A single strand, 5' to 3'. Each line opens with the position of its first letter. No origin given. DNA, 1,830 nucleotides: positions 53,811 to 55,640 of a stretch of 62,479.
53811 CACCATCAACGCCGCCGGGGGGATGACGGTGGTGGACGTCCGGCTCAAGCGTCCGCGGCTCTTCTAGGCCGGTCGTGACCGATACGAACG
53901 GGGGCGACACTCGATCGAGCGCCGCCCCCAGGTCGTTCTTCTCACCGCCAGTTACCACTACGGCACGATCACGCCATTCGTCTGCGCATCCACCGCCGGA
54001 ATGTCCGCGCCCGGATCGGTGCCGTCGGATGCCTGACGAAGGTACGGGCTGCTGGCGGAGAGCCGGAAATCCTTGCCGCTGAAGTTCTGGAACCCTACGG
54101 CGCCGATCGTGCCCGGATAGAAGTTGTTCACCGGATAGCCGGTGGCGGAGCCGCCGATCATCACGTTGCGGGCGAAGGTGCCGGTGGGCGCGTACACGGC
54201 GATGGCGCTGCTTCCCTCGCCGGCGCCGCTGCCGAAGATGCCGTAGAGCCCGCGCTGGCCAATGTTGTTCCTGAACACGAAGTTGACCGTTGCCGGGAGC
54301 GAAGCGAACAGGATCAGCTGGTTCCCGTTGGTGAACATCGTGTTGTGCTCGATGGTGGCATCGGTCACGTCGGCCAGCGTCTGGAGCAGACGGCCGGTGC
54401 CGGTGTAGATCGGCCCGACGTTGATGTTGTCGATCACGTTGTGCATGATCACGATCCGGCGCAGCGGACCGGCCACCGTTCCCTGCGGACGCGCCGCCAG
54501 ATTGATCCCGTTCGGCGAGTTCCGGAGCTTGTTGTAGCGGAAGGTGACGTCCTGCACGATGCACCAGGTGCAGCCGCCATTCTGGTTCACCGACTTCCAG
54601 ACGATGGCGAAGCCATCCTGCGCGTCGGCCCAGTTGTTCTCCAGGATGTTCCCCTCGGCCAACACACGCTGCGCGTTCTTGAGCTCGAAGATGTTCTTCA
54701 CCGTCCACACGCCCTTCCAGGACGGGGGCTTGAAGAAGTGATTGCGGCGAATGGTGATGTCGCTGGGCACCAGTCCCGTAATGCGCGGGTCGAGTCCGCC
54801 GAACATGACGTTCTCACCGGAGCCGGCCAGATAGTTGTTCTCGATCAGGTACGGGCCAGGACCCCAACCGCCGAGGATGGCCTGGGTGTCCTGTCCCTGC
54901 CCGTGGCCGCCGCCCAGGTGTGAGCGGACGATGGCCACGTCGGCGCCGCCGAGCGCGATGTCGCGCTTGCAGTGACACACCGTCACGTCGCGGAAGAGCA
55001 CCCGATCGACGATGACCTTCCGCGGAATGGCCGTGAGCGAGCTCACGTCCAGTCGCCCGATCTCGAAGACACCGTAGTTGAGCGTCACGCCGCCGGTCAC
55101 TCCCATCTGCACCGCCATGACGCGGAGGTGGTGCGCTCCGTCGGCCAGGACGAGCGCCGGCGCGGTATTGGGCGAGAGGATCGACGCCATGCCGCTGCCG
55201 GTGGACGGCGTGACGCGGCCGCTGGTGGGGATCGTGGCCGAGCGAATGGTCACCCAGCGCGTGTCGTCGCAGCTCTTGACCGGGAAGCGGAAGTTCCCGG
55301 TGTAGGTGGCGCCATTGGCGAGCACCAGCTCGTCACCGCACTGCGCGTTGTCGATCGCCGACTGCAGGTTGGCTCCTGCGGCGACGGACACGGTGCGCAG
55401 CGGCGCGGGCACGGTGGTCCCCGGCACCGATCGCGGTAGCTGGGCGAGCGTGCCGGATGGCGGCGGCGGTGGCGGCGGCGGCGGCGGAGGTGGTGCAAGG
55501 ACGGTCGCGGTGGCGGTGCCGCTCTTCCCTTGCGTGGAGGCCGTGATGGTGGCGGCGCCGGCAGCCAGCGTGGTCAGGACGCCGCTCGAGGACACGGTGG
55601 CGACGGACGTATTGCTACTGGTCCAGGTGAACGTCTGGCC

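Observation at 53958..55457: Three-paralog family of secreted beta-helix proteins tied to the polysaccharide locus, two of them behind c-di-GMP riboswitches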

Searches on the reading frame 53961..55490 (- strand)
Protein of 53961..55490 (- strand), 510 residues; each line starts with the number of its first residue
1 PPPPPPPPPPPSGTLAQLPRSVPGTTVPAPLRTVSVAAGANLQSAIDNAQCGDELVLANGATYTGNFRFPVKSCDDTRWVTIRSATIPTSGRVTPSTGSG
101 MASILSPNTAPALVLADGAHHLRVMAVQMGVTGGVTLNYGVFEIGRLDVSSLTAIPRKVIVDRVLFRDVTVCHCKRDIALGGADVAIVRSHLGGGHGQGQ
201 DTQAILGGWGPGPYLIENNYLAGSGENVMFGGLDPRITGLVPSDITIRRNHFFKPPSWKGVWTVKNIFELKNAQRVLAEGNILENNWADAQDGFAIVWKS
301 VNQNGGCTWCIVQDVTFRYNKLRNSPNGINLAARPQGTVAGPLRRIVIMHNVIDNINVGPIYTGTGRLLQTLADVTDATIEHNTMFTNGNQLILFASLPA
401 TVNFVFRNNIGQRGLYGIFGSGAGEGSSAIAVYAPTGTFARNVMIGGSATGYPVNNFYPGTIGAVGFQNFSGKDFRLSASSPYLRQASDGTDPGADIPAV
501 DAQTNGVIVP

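Call 10: search_solved_structures(query=A1, max_evalue=1, show_alignments=2)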
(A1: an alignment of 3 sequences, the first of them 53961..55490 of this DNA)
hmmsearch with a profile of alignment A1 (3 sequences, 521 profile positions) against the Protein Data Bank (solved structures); distinct sequences matched with E-value up to 1: 5.
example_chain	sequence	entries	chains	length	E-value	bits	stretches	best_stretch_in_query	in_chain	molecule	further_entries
6kfn_A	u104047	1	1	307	1.8e-07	33.4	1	32-86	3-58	alginate lyase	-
7o77_A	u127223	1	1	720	0.0074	18.2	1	28-65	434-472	Poly(Beta-D-mannuronate) lyase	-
7o7t_A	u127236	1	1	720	0.0081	18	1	28-65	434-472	Poly(Beta-D-mannuronate) lyase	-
5b55_A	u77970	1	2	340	0.17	13.7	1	31-79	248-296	Cysteine synthase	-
5b53_A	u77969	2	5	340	0.17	13.7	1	31-79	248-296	Cysteine synthase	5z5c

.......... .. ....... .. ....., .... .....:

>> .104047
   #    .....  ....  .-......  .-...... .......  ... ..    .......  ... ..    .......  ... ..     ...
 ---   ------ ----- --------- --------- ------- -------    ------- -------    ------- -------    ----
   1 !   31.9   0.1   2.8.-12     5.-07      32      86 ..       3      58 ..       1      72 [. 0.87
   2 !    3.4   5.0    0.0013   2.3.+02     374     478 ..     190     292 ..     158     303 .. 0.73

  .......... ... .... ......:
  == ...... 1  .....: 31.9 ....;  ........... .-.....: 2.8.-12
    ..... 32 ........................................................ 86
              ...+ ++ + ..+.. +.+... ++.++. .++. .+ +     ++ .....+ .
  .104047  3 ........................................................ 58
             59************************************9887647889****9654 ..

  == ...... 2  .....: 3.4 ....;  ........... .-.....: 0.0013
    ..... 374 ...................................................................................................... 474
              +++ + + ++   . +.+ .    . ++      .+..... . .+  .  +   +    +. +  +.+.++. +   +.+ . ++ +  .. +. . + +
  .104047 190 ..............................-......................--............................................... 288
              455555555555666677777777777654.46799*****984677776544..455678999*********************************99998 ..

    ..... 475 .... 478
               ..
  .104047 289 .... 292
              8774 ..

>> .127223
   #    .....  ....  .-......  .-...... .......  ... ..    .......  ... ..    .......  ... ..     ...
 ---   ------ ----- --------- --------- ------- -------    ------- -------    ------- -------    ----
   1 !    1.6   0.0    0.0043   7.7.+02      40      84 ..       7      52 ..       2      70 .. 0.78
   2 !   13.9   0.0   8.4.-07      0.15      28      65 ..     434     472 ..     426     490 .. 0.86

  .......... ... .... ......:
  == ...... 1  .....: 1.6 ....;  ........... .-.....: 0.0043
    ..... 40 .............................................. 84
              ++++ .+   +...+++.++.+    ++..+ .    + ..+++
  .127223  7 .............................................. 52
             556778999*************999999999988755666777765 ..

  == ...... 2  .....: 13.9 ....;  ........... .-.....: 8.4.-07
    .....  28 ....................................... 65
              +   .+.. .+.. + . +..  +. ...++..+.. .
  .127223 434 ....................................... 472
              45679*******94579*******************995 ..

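Call 12: search_protein_families(library=phrogs, proteins=[window:53961-55490:-], max_evalue=0.1)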
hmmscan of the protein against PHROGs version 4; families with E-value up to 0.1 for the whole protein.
window:53961-55490:- (510 aa): 0 families

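Call 13: find_homologous_proteins(query=window:53961-55457:-, max_evalue=0.00001)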
Query window:53961-55457:- (499 aa): 2097 proteins with E <= 0.00001 among 8000 candidates; the best 120 are listed.
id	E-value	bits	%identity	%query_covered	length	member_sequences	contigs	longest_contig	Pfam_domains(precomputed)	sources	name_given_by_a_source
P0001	3.0e-181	622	57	99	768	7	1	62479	-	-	-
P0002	6.8e-176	604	58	99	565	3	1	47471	PF13229.13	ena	-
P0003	5.5e-174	598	56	99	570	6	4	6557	-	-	-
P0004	1.2e-172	594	55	98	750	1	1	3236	PF13229.13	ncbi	-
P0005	3.4e-171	589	54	99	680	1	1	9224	PF13229.13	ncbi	-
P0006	7.5e-151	522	51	99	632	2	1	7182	PF02368.25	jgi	jgi:hypothetical protein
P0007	3.7e-150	519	51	99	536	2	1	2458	-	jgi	jgi:hypothetical protein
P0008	9.5e-150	518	51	99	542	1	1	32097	-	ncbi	ncbi:MAG: hypothetical protein ABR499_23290 [Gemmatimonadaceae bacterium]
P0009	7.8e-149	515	51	99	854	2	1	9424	PF13229.13,PF26182.1,PF02369.23,PF22359.3,PF02368.25,PF09134.17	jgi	jgi:uncharacterized protein YjdB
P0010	7.6e-148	512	68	68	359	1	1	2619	-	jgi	jgi:hypothetical protein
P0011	9.4e-148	511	51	99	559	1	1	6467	-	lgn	-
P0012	2.3e-146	507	50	99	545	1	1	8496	-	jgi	jgi:hypothetical protein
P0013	1.3e-145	504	50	99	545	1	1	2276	-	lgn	-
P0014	4.3e-145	503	50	96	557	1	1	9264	-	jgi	jgi:hypothetical protein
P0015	1.3e-143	498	49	99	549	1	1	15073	PF13229.13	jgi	jgi:hypothetical protein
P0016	3.1e-143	496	61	74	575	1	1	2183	PF13229.13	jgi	jgi:hypothetical protein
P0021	8.2e-141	488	48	99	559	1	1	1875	PF13229.13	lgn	-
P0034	1.4e-135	471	48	99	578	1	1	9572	PF13229.13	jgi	jgi:hypothetical protein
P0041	2.8e-131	457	46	99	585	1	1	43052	PF13229.13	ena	-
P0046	2.4e-128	447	46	96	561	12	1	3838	PF13229.13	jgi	-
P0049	3.6e-128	447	47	97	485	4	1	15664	PF13229.13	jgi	jgi:hypothetical protein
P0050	3.1e-127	444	47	98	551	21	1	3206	PF13229.13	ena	-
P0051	1.4e-126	442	48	95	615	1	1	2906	PF13229.13,PF02368.25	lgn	-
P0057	7.0e-126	439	47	99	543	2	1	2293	PF13229.13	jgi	jgi:hypothetical protein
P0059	2.9e-125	437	46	99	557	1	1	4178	PF13229.13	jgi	jgi:hypothetical protein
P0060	3.4e-125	437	46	98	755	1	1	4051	PF13229.13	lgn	-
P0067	1.5e-123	432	45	96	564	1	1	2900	PF13229.13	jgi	jgi:hypothetical protein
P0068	2.1e-123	431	47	99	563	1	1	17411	PF13229.13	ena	-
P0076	1.2e-122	429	45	99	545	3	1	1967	PF13229.13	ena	-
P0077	1.8e-122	428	45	99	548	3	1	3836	PF13229.13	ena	-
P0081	4.7e-122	427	47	99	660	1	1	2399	PF13229.13,PF02368.25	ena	-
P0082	6.7e-122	426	44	99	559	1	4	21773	PF13229.13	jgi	jgi:hypothetical protein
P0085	1.9e-121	425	45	100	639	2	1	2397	PF13229.13,PF02368.25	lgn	-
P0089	8.2e-121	423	46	99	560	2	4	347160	-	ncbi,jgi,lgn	ncbi:MAG TPA: hypothetical protein VGH98_12245 [Gemmatimonadaceae bacterium]|jgi:hypothetical protei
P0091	1.2e-120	422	45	99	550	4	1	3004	PF13229.13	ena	-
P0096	2.7e-120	421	43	98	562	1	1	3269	PF13229.13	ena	-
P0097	2.8e-120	421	45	100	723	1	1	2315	PF13229.13,PF02368.25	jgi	jgi:hypothetical protein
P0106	2.8e-119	417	43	99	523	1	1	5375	PF13229.13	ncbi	ncbi:MAG: hypothetical protein ABIY52_02925 [Gemmatimonadaceae bacterium]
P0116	1.7e-118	415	43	98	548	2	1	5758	PF13229.13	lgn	-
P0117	3.4e-118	414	43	99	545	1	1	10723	PF13229.13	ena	-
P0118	4.2e-118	414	45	96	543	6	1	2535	PF13229.13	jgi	-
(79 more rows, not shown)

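Call 24: find_related_loci(query=A2, collection=genome_contigs, flank=4000)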
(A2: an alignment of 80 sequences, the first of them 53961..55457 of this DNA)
Query A2 (499 aa) in genome_contigs; peptide patterns used: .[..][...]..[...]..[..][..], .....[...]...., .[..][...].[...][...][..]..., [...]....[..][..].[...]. (x = any residue, [..] = any of these).
598 stretches matched a pattern (row limit reached: there are more); 566 encode a relative of the query (tblastn E <= 1e-3); the best 80 are kept; 79 distinct loci.
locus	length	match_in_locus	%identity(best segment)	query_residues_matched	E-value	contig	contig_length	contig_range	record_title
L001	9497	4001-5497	82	1-499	0e+0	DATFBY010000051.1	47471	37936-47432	MAG TPA_asm: Gemmatimonadaceae bacterium isolate SMAG_U8540 k141_1168759, whole genome shotgun sequence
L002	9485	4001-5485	58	5-496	0e+0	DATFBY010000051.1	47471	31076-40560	MAG TPA_asm: Gemmatimonadaceae bacterium isolate SMAG_U8540 k141_1168759, whole genome shotgun sequence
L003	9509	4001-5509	51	6-499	5e-159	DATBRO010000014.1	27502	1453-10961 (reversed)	MAG TPA_asm: Gemmatimonadaceae bacterium isolate SMAG_U4131 k141_2749881, whole genome shotgun sequence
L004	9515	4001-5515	49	4-499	4e-146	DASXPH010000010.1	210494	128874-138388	MAG TPA_asm: Gemmatimonadaceae bacterium isolate SMAG_U5403 k141_4238594, whole genome shotgun sequence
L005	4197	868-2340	46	6-496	2e-132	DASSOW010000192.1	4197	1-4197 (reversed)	MAG TPA_asm: Gemmatimonadales bacterium isolate SMAG_U1262 k141_1675451, whole genome shotgun sequence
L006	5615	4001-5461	47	23-499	3e-129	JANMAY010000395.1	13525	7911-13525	MAG: Gemmatimonadaceae bacterium isolate OTE_1_metabat_460 OTE_1_k141_2902988, whole genome shotgun sequence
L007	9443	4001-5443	48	4-485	5e-128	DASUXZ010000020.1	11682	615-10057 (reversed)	MAG TPA_asm: Gemmatimonadales bacterium isolate SMAG_U1882 k141_1173958, whole genome shotgun sequence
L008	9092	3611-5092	46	6-499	4e-126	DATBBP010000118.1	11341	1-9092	MAG TPA_asm: Gemmatimonadaceae bacterium isolate SMAG_U5762 k141_3358532, whole genome shotgun sequence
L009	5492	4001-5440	47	4-485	5e-125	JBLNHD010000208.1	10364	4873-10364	MAG: Gemmatimonadota bacterium isolate MAG3 PRJNA1005428_bin3_renamed_207, whole genome shotgun sequence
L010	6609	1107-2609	45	1-496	1e-123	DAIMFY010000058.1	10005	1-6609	MAG TPA_asm: Gemmatimonadales bacterium isolate CTOTU27532 NODE_1254_length_10005_cov_6.762010, whole genome shotgun seq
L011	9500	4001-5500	43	6-496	3e-123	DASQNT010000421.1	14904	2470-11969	MAG TPA_asm: Polyangiaceae bacterium isolate SMAG_U10783 k141_88001, whole genome shotgun sequence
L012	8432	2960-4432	45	6-496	3e-128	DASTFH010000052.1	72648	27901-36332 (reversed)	MAG TPA_asm: Gemmatimonadales bacterium isolate SMAG_U869 k141_464389, whole genome shotgun sequence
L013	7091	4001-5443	46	30-497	1e-121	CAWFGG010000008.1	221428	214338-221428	MAG: uncultured Gemmatimonadales bacterium isolate MFD02832.bin.1.30 genome assembly, contig: contig_6784, whole genome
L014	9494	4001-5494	42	6-489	1e-121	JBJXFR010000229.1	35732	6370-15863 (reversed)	MAG: Blastocatellia bacterium isolate F1F2.bin.427 k127_559869, whole genome shotgun sequence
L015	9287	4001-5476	43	3-489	8e-121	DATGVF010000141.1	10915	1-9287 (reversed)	MAG TPA_asm: bacterium isolate SMAG_U10549 k141_723536, whole genome shotgun sequence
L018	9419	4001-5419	45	22-494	1e-119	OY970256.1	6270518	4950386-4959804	MAG: Pyrinomonadaceae bacterium isolate MFD09212.bin.c.2 genome assembly, chromosome: 1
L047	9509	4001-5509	42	11-498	4e-114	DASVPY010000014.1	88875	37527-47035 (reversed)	MAG TPA_asm: Pyrinomonadaceae bacterium isolate SMAG_U3191 k141_574747, whole genome shotgun sequence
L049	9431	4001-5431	44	22-496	1e-113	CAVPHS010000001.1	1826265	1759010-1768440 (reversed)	MAG: uncultured Gemmatimonadales bacterium isolate MFD10007.bin.1.48 genome assembly, contig: contig_1, whole genome sho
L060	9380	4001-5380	44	23-496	2e-111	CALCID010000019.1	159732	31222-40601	MAG TPA_asm: uncultured bacterium isolate SRR5251193_bin.0_CONCOCT_v1.1_MAG genome assembly, contig: ERZ795068.114, whol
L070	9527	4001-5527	42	1-498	2e-110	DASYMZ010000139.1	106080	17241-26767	MAG TPA_asm: Gemmatimonadaceae bacterium isolate SMAG_U4388 k141_1173651, whole genome shotgun sequence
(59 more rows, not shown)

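Call 28: predict_structure(alignment_id=A2)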
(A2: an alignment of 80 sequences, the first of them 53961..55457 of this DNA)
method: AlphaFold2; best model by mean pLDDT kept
length: 499 residues; sequences in the alignment: 80
mean_pLDDT: 95.1   pTM: 0.94
mean pLDDT of the five models: 95.1, 94.6, 94.6, 94.5, 94.3
residues with pLDDT >= 90: 440; 70-90: 57; 50-70: 1; < 50: 1
segments of 3 or more residues with pLDDT < 50: none
pLDDT, mean of each block of 10 residues (from residue 1): 83 91 98 98 98 98 93 90 93 98 97 98 96 92 96 92 96 98 93 95 98 96 88 98 95 96 98 94 95 86 98 98 82 97 94 96 94 97 95 97 96 97 97 95 97 98 97 98 98 93
secondary structure, 60 per line:
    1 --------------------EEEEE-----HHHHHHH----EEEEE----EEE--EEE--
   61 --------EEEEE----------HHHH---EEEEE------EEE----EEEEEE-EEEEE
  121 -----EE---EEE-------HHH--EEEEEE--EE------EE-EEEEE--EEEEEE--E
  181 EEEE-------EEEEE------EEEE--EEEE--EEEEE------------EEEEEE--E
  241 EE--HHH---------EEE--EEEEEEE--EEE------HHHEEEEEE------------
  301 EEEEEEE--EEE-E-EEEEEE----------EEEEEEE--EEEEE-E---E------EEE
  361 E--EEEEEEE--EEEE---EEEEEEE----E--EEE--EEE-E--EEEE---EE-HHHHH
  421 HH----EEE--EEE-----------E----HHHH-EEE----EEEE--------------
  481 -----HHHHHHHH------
elements in order: E21-25 H31-37 E42-46 E51-53 E56-58 E69-73 H84-87 E91-95 E102-104 E109-114 E116-120 E131-133 E146-151 E165-169 E172-177 E180-184 E192-196 E203-206 E209-212 E215-219 E232-237 E240-242 E257-259 E262-268 E271-273 E283-288 E301-307 E310-312 E316-321 E332-338 E341-345 E358-361 E364-370 E373-376 E380-386 E394-396 E399-401 E406-409 H416-422 E427-429 E432-434 H451-454 E456-458 E463-466 H486-493

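Call 31: fold_search(model_id=the predicted structure, library=pdb)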
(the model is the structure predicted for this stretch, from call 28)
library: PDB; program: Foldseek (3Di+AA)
matches with E <= 10: 387; with E <= 0.001: 62
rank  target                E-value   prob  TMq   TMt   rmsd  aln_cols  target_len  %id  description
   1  6kfn                  2.2e-07  1.00  0.28  0.44  12.8       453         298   15  Crystal structure of alginate lyase from Paenibacillus sp. str. FPU-7 (released 2019-10-30)
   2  5gqc_A                5.8e-07  1.00  0.55  0.48   8.0       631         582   11  Crystal structure of lacto-N-biosidase LnbX from Bifidobacterium longum subsp. longum, ligand-free form (released 2017-04-19)
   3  8bwk_B                2.3e-06  1.00  0.47  0.34   9.5       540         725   12  Metagenomic derived PL6 alginate lyase (released 2023-12-20)
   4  5gqc_D                2.6e-06  1.00  0.57  0.49   6.9       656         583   11  Crystal structure of lacto-N-biosidase LnbX from Bifidobacterium longum subsp. longum, ligand-free form (released 2017-04-19)
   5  5gkq_A                4.4e-06  1.00  0.45  0.33  10.6       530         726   14  Structure of PL6 family alginate lyase AlyGC mutant-R241A (released 2017-02-08)
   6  5gkd_A                5.6e-06  1.00  0.44  0.32  10.6       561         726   13  Structure of PL6 family alginate lyase AlyGC (released 2017-02-08)
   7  7v6i_A                8.0e-06  1.00  0.47  0.41  11.3       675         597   12  Crystal structure of lacto-N-biosidase BsaX from Bifidobacterium saguini, lacto-N-biose complex (released 2022-02-09)
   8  1ru4                  9.1e-06  1.00  0.33  0.39  11.1       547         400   11  Crystal structure of pectate lyase Pel9A (released 2004-04-13)
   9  7o78_B                9.6e-06  1.00  0.42  0.43  10.5       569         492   13  Structure of the PL6 family chondroitinase B from Pseudopedobacter saltans, Pedsa3807 (released 2021-07-28)
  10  8bwk_A                1.1e-05  1.00  0.53  0.38   7.9       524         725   12  Metagenomic derived PL6 alginate lyase (released 2023-12-20)
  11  7dmk_A                3.1e-05  0.99  0.21  0.15  22.9       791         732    9  PL6 alginate lyase BcAlyPL6 (released 2021-10-06)
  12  8bwk_D                3.2e-05  1.00  0.53  0.39   7.8       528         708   13  Metagenomic derived PL6 alginate lyase (released 2023-12-20)
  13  6f7k_A                3.2e-05  1.00  0.40  0.37  10.1       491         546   15  Crystal structure of Dettilon tailspike protein (gp208) (released 2018-12-19)
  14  8bwk_C                5.1e-05  1.00  0.53  0.38   7.1       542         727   12  Metagenomic derived PL6 alginate lyase (released 2023-12-20)
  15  7o77                  6.4e-05  1.00  0.38  0.28  11.3       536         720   10  Structure of the PL6 family alginate lyase Patl3640 from Pseudoalteromonas atlantica T6c (released 2021-07-28)
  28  9ozl_D                1.7e-04  1.00  0.35  0.46  10.7       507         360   12  Crystal structure of the polysaccharide lyase RbmB from Vibrio cholerae (released 2026-03-11)
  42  9ozd_B                4.3e-04  1.00  0.31  0.38  12.2       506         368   12  Crystal structure of the polysaccharide lyase RbmB from Vibrio cholerae bound to Vibrio Polysaccharide (released 2026-03-11)
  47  9ozl_C                5.9e-04  1.00  0.41  0.55   8.0       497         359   12  Crystal structure of the polysaccharide lyase RbmB from Vibrio cholerae (released 2026-03-11)
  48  9ozl_A                6.2e-04  1.00  0.29  0.37  12.5       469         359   12  Crystal structure of the polysaccharide lyase RbmB from Vibrio cholerae (released 2026-03-11)
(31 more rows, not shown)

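Call 39: find_encoding_contigs(protein=P0002, flank=10000, max_places=2)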
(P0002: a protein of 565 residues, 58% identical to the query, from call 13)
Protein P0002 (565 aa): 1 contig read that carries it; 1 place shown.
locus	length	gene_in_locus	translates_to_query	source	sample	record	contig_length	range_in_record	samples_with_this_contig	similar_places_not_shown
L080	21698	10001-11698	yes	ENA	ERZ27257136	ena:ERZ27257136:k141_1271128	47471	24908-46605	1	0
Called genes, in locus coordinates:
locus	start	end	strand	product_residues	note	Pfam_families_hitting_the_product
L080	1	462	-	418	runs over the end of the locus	PF13439:Glyco_transf_4, PF13579:Glyco_trans_4_4, PF00534:Glycos_transf_1, PF13692:Glyco_trans_1_4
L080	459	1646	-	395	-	PF13439:Glyco_transf_4, PF20706:GT4-conflict, PF00534:Glycos_transf_1, PF13692:Glyco_trans_1_4, PF13524:Glyco_trans_1_2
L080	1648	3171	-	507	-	PF01946:Thi4, PF00890:FAD_binding_2 (weak), PF01266:DAO, PF01494:FAD_binding_3 (weak), PF01593:Amino_oxidase, PF12831:FAD_oxidored (weak), PF13450:NAD_binding_8, PF01593:Amino_oxidase (weak), +2 more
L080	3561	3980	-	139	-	-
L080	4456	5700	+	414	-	PF13477:Glyco_trans_4_2 (faint), PF13439:Glyco_transf_4, PF13579:Glyco_trans_4_4, PF00534:Glycos_transf_1, PF13692:Glyco_trans_1_4, PF13524:Glyco_trans_1_2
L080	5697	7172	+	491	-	PF04932:Wzy_C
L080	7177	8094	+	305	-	PF13489:Methyltransf_23, PF06325:PrmA (weak), PF08003:Methyltransf_9 (weak), PF13649:Methyltransf_25, PF13847:Methyltransf_31, PF08241:Methyltransf_11, PF08242:Methyltransf_12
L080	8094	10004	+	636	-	PF13522:GATase_6, PF13537:GATase_7, PF00733:Asn_synthase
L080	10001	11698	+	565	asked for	PF13229:Beta_helix (faint)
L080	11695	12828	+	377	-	PF20706:GT4-conflict, PF00534:Glycos_transf_1, PF13692:Glyco_trans_1_4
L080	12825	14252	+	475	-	PF01943:Polysacc_synt, PF13440:Polysacc_synt_3 (faint)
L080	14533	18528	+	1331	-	-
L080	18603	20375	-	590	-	PF24793:GINT1_N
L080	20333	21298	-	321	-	PF13489:Methyltransf_23, PF08241:Methyltransf_11, PF13649:Methyltransf_25 (weak)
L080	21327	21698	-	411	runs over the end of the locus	?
